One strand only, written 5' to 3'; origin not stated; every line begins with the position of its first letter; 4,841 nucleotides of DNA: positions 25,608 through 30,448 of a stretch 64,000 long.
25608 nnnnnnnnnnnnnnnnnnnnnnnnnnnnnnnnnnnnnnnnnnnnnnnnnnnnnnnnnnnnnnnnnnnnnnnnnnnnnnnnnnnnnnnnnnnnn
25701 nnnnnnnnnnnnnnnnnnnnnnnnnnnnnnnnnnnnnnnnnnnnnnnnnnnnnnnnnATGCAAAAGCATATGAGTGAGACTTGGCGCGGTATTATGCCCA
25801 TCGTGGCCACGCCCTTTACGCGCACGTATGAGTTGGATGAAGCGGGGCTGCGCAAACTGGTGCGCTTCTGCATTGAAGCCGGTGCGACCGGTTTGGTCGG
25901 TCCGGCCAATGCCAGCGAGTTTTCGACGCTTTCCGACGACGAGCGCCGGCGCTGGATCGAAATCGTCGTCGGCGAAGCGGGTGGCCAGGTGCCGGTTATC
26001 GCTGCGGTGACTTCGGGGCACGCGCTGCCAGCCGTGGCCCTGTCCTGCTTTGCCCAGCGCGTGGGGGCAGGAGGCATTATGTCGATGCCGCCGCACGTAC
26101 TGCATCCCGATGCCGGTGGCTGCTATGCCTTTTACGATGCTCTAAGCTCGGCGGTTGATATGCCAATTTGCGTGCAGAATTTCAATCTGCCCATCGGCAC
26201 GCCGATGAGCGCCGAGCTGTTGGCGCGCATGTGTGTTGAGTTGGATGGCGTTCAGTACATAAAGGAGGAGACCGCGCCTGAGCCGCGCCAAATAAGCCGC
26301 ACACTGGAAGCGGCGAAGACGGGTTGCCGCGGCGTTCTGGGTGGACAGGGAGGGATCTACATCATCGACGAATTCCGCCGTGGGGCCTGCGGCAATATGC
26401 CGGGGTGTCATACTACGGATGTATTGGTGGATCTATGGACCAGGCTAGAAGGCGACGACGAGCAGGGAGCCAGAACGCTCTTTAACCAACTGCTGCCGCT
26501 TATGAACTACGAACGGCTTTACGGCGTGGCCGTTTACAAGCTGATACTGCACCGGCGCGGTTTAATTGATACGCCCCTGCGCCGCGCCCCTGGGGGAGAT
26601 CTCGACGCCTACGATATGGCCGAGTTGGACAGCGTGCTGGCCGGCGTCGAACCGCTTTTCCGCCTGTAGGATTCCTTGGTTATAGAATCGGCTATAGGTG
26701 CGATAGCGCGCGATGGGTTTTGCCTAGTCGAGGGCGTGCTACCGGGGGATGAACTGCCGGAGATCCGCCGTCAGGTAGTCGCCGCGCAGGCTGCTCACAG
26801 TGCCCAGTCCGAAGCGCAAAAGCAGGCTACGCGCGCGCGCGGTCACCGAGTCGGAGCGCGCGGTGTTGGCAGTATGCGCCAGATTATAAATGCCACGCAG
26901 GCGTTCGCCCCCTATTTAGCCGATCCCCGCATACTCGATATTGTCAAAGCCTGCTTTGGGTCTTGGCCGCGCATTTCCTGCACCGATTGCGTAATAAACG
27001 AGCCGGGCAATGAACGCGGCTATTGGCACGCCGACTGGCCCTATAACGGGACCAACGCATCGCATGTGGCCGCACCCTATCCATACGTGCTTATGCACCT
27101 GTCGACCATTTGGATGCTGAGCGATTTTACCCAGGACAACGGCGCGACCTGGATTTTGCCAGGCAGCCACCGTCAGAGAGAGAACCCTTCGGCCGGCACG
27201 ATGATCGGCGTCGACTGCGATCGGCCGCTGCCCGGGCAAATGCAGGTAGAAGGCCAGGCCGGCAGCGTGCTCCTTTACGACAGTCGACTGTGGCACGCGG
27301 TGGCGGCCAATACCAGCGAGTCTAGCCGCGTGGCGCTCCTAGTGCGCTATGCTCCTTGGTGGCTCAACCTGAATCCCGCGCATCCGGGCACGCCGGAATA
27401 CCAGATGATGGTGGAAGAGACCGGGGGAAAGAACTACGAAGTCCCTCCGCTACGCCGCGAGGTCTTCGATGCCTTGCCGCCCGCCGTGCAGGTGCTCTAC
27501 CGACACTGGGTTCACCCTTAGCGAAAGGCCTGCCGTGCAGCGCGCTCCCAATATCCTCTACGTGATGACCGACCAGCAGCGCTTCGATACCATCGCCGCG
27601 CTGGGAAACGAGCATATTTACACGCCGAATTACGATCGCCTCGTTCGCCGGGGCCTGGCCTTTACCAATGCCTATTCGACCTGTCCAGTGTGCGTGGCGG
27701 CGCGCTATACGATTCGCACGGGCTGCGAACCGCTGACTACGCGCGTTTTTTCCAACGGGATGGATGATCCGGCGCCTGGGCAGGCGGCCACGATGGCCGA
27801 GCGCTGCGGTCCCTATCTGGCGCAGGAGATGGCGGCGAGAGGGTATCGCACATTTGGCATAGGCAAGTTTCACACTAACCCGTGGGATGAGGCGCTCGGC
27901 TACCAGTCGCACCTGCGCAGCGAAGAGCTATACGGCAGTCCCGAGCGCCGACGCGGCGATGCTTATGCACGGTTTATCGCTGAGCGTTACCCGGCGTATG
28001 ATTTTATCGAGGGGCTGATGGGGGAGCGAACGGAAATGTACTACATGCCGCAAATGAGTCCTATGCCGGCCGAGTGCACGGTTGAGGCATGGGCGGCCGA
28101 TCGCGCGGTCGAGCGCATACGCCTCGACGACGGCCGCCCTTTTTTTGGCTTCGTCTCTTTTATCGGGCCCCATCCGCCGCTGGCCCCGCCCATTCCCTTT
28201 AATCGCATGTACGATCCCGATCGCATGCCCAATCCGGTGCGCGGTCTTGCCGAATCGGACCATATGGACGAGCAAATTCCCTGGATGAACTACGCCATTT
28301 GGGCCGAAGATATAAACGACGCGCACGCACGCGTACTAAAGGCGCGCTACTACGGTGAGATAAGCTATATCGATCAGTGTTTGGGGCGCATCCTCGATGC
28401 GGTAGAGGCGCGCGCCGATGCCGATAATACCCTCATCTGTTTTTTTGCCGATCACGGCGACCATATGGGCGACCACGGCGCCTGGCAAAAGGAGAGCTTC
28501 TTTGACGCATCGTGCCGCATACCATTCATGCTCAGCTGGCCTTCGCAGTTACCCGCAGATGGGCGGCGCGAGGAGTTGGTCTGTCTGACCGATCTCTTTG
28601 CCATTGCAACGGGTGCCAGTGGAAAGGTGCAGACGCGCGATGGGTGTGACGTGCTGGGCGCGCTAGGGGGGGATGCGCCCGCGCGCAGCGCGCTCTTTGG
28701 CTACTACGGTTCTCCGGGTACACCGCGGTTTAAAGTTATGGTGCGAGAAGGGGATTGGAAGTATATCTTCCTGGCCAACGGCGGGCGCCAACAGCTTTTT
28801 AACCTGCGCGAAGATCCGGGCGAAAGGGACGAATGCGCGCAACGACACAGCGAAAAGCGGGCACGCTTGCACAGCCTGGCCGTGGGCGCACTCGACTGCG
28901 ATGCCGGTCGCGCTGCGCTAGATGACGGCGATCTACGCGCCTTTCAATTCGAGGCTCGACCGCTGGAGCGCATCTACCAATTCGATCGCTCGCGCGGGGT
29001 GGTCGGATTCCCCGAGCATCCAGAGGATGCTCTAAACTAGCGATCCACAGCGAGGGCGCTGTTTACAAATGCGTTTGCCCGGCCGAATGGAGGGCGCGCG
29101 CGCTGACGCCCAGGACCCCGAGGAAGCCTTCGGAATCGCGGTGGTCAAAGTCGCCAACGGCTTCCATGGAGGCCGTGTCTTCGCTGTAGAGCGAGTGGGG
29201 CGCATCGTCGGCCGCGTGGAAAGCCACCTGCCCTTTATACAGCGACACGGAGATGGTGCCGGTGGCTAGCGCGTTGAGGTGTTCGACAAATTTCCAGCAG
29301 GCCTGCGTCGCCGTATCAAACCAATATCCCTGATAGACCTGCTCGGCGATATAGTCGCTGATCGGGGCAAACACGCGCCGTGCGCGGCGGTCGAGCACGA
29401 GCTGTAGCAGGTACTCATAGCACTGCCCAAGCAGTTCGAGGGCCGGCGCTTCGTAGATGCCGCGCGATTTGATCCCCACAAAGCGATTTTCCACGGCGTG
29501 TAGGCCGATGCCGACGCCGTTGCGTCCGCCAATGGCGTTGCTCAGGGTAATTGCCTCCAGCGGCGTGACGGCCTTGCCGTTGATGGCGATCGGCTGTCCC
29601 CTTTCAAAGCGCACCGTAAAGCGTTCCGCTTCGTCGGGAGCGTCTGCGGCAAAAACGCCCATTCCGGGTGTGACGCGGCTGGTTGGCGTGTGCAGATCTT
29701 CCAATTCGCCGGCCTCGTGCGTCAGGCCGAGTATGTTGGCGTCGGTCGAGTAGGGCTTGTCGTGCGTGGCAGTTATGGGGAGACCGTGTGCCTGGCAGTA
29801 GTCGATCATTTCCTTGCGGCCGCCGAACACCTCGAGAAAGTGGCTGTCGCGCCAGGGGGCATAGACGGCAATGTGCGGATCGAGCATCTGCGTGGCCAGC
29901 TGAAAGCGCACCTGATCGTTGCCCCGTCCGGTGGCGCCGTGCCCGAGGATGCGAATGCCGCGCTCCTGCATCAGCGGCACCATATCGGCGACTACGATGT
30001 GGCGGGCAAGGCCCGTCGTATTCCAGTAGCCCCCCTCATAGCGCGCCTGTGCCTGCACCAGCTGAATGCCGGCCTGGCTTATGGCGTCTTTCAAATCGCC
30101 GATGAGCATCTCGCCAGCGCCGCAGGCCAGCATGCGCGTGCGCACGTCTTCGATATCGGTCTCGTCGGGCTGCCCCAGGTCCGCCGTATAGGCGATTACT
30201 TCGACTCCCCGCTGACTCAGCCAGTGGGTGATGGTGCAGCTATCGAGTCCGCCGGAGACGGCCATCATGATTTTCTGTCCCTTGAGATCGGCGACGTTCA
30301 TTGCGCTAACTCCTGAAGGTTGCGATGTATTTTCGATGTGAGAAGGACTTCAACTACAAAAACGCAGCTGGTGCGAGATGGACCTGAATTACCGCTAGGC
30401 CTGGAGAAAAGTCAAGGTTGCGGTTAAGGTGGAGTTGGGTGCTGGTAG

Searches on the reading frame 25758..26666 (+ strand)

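Call 42: search_protein_families(library=pfam, proteins=[window:25758-26666:+], max_evalue=0.00001)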
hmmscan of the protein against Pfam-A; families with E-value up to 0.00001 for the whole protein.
window:25758-26666:+ (303 aa): 1 family
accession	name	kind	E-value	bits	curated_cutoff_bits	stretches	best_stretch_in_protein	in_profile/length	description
PF00701.28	DHDPS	-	7.4e-27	94.3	22.1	1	10-291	3-283/289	Dihydrodipicolinate synthetase family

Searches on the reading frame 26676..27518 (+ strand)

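Call 42: search_protein_families(library=pfam, proteins=[window:26676-27518:+], max_evalue=0.00001)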
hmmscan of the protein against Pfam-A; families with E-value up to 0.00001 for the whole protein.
window:26676-27518:+ (281 aa): 1 family
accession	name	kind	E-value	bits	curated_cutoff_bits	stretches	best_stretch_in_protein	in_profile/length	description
PF05721.19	PhyH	-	1.5e-23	84.7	22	1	12-219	3-212/213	Phytanoyl-CoA dioxygenase (PhyH)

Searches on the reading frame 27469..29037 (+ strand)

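Call 42: search_protein_families(library=pfam, proteins=[window:27469-29037:+], max_evalue=0.00001)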
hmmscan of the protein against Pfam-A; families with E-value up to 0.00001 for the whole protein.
window:27469-29037:+ (523 aa): 3 families
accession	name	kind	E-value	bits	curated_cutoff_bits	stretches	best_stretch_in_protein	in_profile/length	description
PF00884.28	Sulfatase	-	3.6e-39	135.3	25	1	27-378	1-293/301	Sulfatase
PF01663.27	Phosphodiest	-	8.1e-08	32.7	23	1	32-331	4-221/342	Type I phosphodiesterase / nucleotide pyrophosphatase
PF16347.10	SGSH_C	-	2.8e-06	28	29.3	1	334-460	1-135/154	N-sulphoglucosamine sulphohydrolase, C-terminal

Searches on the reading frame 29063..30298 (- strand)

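Call 42: search_protein_families(library=pfam, proteins=[window:29063-30298:-], max_evalue=0.00001)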
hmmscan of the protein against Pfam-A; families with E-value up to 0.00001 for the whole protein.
window:29063-30298:- (411 aa): 2 families
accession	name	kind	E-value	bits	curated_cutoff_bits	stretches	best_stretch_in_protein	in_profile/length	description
PF20979.2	Arginosuc_syn_C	-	1.2e-48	166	27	1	183-401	1-217/219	Arginosuccinate synthase C-terminal domain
PF00764.25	Arginosuc_synth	-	1.2e-37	129.9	27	1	9-174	1-162/162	Arginosuccinate synthase N-terminal HUP domain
